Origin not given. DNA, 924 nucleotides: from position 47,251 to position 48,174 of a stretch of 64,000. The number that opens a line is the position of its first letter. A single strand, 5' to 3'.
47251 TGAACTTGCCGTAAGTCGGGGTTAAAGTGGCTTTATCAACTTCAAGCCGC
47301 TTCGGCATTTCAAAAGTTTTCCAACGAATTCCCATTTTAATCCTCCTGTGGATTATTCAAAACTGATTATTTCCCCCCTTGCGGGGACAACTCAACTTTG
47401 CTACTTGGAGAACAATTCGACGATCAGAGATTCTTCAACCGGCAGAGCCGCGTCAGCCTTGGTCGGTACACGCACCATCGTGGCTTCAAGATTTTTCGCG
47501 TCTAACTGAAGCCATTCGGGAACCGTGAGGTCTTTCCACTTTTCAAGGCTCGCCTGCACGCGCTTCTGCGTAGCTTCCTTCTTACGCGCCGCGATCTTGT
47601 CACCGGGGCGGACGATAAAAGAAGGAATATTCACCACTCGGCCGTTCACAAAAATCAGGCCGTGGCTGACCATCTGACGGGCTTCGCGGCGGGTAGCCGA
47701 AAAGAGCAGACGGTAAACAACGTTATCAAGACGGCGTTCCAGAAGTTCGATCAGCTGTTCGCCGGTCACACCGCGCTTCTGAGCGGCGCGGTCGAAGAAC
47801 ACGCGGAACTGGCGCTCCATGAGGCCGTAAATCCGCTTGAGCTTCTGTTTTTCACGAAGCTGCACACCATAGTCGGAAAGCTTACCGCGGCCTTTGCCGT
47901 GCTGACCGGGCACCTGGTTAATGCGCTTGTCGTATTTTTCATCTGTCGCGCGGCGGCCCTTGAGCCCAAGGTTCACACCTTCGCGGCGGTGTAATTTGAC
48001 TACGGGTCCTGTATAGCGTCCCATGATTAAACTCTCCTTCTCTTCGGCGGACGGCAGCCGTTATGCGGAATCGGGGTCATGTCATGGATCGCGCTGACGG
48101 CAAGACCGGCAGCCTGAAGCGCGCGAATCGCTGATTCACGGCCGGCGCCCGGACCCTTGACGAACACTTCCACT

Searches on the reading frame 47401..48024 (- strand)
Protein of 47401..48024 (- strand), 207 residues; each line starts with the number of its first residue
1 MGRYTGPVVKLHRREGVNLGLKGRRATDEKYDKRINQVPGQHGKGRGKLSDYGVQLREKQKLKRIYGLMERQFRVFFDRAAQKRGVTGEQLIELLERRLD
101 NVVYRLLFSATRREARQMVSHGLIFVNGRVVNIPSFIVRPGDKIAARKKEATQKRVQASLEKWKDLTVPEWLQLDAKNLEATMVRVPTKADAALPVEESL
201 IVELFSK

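Call 49: search_protein_families(library=pfam, proteins=[window:47401-48024:-], max_evalue=0.0001)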
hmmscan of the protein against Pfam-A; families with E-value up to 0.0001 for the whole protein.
window:47401-48024:- (207 aa): 2 families
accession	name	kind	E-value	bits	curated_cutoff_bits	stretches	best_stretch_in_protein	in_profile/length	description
PF00163.24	Ribosomal_S4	-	2.9e-28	98.9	23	1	3-96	1-95/95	Ribosomal protein S4/S9 N-terminal domain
PF01479.30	S4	-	1.9e-20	72.8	22.8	1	97-144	1-48/48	S4 domain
